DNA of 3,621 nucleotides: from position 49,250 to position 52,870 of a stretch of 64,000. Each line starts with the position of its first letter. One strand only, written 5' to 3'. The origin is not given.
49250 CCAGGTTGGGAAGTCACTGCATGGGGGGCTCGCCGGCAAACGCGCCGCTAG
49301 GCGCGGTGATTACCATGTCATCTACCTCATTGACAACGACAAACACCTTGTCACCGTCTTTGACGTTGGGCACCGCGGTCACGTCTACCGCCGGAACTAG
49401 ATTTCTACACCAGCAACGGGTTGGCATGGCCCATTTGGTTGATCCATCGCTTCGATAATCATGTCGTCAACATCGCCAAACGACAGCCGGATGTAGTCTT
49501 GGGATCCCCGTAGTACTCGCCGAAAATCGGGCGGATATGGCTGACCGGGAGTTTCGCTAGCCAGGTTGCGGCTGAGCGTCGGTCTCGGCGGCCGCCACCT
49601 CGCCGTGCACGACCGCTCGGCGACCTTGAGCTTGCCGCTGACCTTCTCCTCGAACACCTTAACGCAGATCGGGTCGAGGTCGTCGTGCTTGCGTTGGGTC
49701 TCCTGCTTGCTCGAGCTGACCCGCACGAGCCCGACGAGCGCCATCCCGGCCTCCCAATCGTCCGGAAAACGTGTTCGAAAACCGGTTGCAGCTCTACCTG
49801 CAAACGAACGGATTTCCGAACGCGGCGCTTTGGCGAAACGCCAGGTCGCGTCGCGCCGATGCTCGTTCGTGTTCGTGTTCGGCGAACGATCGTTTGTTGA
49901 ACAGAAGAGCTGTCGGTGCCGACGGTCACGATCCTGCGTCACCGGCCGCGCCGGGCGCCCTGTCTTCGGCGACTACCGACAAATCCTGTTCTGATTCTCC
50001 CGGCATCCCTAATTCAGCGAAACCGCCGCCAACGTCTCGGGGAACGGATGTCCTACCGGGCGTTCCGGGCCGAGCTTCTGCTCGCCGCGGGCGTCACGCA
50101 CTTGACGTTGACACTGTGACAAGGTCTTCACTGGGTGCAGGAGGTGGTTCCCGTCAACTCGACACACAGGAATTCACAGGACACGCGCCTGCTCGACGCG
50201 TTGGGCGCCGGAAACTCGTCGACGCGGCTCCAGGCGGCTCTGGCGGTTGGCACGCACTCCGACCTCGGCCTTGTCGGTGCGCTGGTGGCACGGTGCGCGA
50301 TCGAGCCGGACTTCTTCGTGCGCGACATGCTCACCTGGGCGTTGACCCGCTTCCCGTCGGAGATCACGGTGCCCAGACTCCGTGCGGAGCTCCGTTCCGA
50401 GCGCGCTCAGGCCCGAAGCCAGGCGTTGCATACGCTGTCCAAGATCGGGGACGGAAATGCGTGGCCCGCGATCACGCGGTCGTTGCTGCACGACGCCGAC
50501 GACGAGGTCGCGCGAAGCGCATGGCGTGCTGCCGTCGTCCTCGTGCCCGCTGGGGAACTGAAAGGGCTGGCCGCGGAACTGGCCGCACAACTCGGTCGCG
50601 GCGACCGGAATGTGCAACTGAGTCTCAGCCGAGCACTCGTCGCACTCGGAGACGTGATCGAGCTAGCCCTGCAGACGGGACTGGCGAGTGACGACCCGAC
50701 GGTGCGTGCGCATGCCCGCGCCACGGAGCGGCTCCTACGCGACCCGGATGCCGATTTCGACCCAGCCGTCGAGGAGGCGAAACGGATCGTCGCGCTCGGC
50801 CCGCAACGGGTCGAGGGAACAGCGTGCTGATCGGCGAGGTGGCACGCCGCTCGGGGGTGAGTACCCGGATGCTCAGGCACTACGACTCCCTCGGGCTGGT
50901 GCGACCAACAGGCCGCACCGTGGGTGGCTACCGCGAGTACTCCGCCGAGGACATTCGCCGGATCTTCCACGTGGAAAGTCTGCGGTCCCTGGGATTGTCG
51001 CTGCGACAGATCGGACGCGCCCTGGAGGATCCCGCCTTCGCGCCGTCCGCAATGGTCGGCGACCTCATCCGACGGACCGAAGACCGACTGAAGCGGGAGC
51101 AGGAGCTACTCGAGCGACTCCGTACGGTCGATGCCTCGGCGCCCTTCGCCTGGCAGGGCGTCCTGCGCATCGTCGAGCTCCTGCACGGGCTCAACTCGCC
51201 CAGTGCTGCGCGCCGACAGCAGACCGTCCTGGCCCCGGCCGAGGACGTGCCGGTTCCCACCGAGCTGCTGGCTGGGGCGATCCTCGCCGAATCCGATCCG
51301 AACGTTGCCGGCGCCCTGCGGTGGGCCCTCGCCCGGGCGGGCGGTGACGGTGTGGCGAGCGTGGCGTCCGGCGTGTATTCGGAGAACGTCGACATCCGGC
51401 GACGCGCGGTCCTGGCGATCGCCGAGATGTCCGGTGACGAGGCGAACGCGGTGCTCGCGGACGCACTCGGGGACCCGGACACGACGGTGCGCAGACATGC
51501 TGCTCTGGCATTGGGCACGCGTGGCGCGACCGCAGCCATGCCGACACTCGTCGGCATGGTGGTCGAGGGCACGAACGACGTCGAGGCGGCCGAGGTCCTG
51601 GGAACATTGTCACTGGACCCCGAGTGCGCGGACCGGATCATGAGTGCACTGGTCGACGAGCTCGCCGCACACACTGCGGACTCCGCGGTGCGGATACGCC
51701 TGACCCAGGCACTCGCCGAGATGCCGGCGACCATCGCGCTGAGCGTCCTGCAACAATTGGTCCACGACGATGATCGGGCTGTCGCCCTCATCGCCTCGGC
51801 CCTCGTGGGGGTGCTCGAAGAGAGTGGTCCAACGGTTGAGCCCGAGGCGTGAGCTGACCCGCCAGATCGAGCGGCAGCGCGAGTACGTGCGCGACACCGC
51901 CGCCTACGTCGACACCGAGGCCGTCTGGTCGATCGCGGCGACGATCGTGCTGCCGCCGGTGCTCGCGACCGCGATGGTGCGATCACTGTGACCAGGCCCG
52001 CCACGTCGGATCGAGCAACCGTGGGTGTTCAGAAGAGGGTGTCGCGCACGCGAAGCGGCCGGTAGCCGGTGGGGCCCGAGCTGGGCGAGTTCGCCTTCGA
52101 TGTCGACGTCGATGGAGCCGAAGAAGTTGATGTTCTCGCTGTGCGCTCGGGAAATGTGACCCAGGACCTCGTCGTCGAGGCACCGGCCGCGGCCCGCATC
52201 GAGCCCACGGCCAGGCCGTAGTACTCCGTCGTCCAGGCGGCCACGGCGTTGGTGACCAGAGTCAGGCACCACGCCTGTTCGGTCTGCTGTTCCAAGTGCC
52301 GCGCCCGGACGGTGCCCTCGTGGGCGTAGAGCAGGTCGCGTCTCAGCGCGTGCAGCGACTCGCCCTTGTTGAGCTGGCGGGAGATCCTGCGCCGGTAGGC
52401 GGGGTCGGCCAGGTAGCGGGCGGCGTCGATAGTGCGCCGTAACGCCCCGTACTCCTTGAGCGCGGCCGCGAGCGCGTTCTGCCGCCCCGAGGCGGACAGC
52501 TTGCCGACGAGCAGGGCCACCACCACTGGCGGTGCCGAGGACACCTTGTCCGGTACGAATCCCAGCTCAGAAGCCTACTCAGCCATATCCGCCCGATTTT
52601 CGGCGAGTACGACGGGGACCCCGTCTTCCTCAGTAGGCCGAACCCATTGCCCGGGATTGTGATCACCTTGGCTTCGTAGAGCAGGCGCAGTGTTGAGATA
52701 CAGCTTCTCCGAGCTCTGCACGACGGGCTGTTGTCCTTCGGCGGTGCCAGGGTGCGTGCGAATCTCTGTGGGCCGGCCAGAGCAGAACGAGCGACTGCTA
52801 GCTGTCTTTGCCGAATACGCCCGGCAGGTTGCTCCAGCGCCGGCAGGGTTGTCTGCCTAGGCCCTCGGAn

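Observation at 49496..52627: Tn3-family element with intact 44-bp ends and a perfect 5-bp target duplication but dead transposition genes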

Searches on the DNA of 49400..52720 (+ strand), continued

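Call 22: get_annotated_region(hit=H66, flank=6000)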
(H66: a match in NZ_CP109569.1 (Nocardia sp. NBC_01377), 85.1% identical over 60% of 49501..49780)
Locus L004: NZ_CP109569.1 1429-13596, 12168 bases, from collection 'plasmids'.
description: Nocardia sp. NBC_01377 plasmid unnamed3, complete sequence
organism: Nocardia sp. NBC_01377 (NCBI taxid 2903595)
taxonomy: Bacteria; Actinomycetota; Actinomycetes; Mycobacteriales; Nocardiaceae; Nocardia; Nocardia sp. NBC 01377
host: -; source: -; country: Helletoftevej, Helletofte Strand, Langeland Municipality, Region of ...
typing (MOB-suite, as given by PLSDB): non-mobilizable
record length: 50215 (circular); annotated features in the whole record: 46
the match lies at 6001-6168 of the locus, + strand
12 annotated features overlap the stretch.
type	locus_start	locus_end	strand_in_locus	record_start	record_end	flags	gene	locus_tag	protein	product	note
CDS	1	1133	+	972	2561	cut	-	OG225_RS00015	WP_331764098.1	DNA methyltransferase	-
CDS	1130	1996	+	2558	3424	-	-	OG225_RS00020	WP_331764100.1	phage Gp37/Gp68 family protein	-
CDS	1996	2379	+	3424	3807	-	-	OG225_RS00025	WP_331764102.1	hypothetical protein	-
CDS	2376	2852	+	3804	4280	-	-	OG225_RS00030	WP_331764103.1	hypothetical protein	-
CDS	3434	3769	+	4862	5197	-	-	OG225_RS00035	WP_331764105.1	hypothetical protein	-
CDS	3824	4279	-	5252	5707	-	-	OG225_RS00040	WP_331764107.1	hypothetical protein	-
CDS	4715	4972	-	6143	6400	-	-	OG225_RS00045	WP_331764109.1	hypothetical protein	-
CDS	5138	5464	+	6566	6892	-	-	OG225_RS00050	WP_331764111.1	hypothetical protein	-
CDS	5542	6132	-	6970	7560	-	-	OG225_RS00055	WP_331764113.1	recombinase family protein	GO:0006310 - DNA recombination [Evidence IEA]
CDS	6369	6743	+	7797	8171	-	-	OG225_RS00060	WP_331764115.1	trypco2 family protein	-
CDS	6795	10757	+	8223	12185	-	-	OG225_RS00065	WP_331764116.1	tetratricopeptide repeat protein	-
CDS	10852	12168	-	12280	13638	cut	-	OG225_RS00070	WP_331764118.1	pentapeptide repeat-containing protein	-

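Call 26: get_annotated_region(hit=H2, flank=7000)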
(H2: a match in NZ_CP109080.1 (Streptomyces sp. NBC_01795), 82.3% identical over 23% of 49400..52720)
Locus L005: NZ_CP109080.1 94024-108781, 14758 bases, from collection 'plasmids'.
description: Streptomyces sp. NBC_01795 plasmid unnamed1, complete sequence
organism: Streptomyces sp. NBC_01795 (NCBI taxid 2975943)
taxonomy: Bacteria; Actinomycetota; Actinomycetes; Kitasatosporales; Streptomycetaceae; Streptomyces; Streptomyces sp. NBC 01795
host: -; source: -; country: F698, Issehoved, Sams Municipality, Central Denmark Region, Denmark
typing (MOB-suite, as given by PLSDB): non-mobilizable; replicon rep_cluster_1974; mating-pair formation MPF_T
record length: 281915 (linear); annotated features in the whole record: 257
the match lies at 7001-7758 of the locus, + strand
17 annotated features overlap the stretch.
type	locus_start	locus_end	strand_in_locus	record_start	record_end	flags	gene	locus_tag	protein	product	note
CDS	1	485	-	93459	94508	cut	-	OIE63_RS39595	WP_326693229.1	bifunctional DNA primase/polymerase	-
CDS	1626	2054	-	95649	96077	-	-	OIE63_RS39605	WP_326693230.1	VOC family protein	-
CDS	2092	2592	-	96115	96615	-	-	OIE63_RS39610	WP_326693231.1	DUF2165 family protein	-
CDS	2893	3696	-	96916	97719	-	-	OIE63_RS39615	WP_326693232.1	TetR/AcrR family transcriptional regulator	GO:0006355 - regulation of DNA-templated transcription [Evidence IEA]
CDS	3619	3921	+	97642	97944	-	-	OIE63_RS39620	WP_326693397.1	recombinase family protein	GO:0006310 - DNA recombination [Evidence IEA]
CDS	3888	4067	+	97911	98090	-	-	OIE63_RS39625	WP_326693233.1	hypothetical protein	-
CDS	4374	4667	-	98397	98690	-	-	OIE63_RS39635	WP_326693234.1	hypothetical protein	-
CDS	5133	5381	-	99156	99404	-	-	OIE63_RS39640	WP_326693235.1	hypothetical protein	-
CDS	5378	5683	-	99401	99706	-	-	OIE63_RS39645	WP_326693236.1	hypothetical protein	-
CDS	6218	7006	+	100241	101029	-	-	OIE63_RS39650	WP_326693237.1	HEAT repeat domain-containing protein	-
CDS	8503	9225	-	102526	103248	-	-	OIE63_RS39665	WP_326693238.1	alpha/beta hydrolase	-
CDS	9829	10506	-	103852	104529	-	-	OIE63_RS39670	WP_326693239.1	GntR family transcriptional regulator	-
CDS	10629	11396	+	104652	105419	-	-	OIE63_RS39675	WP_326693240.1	sulfite exporter TauE/SafE family protein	GO:0006810 - transport [Evidence IEA]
CDS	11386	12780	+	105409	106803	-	-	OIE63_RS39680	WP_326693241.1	amidohydrolase family protein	-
CDS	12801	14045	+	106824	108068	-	-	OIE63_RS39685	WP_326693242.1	MFS transporter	GO:0055085 - transmembrane transport [Evidence IEA]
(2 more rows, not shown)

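Call 31: get_annotated_region(hit=H27, flank=6000)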
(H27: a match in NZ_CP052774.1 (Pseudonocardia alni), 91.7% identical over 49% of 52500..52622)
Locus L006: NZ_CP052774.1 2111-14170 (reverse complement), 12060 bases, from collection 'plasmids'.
description: Pseudonocardia alni strain Shahu plasmid pPaSha3, complete sequence
organism: Pseudonocardia alni (NCBI taxid 33907)
taxonomy: Bacteria; Actinomycetota; Actinomycetes; Pseudonocardiales; Pseudonocardiaceae; Pseudonocardia; Pseudonocardia alni
host: -; source: Cell culture,soil; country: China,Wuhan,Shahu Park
typing (MOB-suite, as given by PLSDB): non-mobilizable
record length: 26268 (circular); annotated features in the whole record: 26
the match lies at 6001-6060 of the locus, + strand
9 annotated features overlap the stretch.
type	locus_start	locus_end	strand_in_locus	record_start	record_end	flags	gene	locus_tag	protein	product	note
CDS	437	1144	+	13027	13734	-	-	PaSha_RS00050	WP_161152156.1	hypothetical protein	-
CDS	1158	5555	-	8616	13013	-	mobF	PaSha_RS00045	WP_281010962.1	MobF family relaxase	-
CDS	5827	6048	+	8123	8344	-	-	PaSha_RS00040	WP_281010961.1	hypothetical protein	-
CDS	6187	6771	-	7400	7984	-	-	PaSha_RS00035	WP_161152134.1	recombinase family protein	GO:0006310 - DNA recombination [Evidence IEA]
CDS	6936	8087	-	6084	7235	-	-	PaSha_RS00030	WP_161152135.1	acyl-CoA dehydrogenase family protein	-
CDS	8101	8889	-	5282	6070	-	-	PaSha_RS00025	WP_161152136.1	enoyl-CoA hydratase-related protein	-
CDS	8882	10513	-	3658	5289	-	-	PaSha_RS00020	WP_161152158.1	long-chain-fatty-acid--CoA ligase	-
CDS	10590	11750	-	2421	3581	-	-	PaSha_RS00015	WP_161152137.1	thiolase family protein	GO:0006635 - fatty acid beta-oxidation [Evidence IEA]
CDS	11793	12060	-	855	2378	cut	-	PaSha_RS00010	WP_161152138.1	AMP-binding protein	-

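Call 32: get_annotated_region(hit=H49, flank=6000)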
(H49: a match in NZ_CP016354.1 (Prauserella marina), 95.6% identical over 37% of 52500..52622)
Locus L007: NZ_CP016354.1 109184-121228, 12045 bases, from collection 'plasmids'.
description: Prauserella marina strain DSM 45268 plasmid pPmarDSM45268, complete sequence
organism: Prauserella marina (NCBI taxid 530584)
taxonomy: Bacteria; Actinomycetota; Actinomycetes; Pseudonocardiales; Pseudonocardiaceae; Prauserella; Prauserella marina
host: -; source: pure culture,ocean sediment; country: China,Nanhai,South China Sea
typing (MOB-suite, as given by PLSDB): non-mobilizable; replicon rep_cluster_810
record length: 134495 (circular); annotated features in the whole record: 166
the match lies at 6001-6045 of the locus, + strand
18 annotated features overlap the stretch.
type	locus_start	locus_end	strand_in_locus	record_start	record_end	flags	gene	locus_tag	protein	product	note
CDS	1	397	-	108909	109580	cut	-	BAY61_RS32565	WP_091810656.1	hypothetical protein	-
CDS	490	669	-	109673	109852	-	-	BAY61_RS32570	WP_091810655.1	hypothetical protein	-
CDS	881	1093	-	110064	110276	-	-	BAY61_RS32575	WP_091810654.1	hypothetical protein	-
CDS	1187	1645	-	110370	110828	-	-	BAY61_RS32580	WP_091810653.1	hypothetical protein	-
CDS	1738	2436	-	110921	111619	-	-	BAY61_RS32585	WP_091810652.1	hypothetical protein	-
CDS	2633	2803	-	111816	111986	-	-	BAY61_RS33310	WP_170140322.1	hypothetical protein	-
CDS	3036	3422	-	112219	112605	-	-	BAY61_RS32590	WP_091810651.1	hypothetical protein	-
CDS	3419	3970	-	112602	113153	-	-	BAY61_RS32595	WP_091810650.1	hypothetical protein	-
CDS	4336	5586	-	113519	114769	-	-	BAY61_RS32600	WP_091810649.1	hypothetical protein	-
CDS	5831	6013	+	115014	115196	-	-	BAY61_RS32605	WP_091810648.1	hypothetical protein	-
CDS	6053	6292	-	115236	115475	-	-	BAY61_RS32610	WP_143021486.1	hypothetical protein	-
CDS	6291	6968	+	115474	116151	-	-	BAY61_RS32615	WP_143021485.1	hypothetical protein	-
CDS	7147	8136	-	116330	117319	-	-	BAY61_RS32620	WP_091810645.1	hypothetical protein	-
CDS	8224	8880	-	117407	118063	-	-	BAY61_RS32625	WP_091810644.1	hypothetical protein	-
CDS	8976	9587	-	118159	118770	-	-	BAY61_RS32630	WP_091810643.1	hypothetical protein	-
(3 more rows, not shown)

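Call 33: get_annotated_region(hit=H53, flank=6000)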
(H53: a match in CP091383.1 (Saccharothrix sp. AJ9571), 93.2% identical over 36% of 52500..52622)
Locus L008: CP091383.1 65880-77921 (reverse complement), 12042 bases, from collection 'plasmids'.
description: Saccharothrix sp. AJ9571 plasmid unnamed, complete sequence
organism: Saccharothrix sp. AJ9571 (NCBI taxid 2912058)
taxonomy: Bacteria; Actinomycetota; Actinomycetes; Pseudonocardiales; Pseudonocardiaceae; Saccharothrix; Saccharothrix sp. AJ9571
host: -; source: cell culture,sand; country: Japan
typing (MOB-suite, as given by PLSDB): non-mobilizable
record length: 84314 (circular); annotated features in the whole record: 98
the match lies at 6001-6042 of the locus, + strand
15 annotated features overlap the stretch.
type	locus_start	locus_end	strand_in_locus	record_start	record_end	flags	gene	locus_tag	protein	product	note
CDS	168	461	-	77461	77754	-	-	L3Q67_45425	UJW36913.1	hypothetical protein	-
CDS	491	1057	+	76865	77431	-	-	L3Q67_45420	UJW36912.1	kinase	-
CDS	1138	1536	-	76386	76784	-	-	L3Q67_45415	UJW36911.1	hypothetical protein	-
CDS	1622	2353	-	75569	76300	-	-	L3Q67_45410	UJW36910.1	hypothetical protein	-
CDS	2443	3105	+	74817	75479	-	-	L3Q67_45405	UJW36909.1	helix-turn-helix domain-containing protein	-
CDS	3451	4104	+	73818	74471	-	-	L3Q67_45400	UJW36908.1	hypothetical protein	-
CDS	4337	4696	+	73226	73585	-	-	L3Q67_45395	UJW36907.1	hypothetical protein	-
CDS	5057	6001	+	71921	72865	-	-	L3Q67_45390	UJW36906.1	hypothetical protein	-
CDS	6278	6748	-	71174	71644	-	-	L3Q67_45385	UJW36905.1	hypothetical protein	-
CDS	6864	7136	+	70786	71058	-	-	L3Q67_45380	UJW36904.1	hypothetical protein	-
CDS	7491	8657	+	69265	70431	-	-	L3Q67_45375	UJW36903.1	helix-turn-helix domain-containing protein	-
CDS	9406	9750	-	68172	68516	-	-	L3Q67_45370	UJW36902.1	hypothetical protein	-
CDS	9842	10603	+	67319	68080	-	-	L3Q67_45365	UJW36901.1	hypothetical protein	-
CDS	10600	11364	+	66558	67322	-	-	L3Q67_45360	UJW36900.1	DUF6292 family protein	-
CDS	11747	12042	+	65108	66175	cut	-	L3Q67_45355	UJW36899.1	hypothetical protein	-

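Call 34: get_annotated_region(hit=H28, flank=6000)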
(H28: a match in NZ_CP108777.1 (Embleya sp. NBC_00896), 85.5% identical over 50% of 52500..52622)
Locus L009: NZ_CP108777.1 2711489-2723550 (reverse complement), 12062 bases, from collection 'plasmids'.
description: Embleya sp. NBC_00896 plasmid unnamed1, complete sequence
organism: Embleya sp. NBC_00896 (NCBI taxid 2975961)
taxonomy: Bacteria; Actinomycetota; Actinomycetes; Kitasatosporales; Streptomycetaceae; Embleya; Embleya sp. NBC 00896
host: -; source: -; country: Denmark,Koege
typing (MOB-suite, as given by PLSDB): non-mobilizable
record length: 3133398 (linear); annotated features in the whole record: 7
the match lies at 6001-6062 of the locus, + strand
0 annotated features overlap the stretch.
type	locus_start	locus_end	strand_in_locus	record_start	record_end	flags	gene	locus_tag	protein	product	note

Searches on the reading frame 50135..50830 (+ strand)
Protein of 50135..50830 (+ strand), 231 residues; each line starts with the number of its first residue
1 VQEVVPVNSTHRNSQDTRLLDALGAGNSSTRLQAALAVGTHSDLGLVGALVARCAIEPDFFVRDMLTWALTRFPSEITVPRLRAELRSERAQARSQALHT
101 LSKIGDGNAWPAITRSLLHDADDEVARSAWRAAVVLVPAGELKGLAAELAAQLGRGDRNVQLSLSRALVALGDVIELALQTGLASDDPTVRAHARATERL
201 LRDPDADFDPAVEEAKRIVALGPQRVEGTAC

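Call 6: search_protein_families(library=pfam, proteins=[window:50135-50830:+], max_evalue=0.01)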
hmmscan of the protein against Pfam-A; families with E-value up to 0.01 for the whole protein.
window:50135-50830:+ (231 aa): 1 family
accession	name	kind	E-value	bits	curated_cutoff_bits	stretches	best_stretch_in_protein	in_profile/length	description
PF13646.12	HEAT_2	-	6.3e-09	36.5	27.7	2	57-130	11-84/88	HEAT repeats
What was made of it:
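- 50135..50830 (+): Cargo gene 1: HEAT-repeat protein, 231 aa, intact ORF. PF13646 E = 6e-9 (call 6).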

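Call 48: search_protein_families(library=ncbifam, proteins=[window:50135-50830:+], max_evalue=0.01)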
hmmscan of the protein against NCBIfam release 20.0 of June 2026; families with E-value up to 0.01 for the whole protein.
window:50135-50830:+ (231 aa): 0 families

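Call 49: search_protein_families(library=padloc, proteins=[window:50135-50830:+], max_evalue=0.01)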
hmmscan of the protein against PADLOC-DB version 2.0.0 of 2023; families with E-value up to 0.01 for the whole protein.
window:50135-50830:+ (231 aa): 0 families

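Call 56: find_encoding_contigs(protein=window:50135-50830:+, flank=5000, max_places=6)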
Protein window:50135-50830:+ (231 aa): 1 contig read that carries it; 1 place shown.
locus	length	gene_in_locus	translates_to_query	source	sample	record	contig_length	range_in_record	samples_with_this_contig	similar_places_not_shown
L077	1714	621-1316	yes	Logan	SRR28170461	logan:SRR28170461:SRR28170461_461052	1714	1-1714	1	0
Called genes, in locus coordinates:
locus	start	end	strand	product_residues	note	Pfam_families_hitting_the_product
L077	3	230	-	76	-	?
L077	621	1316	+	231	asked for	PF13646:HEAT_2 (weak)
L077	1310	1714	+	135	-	?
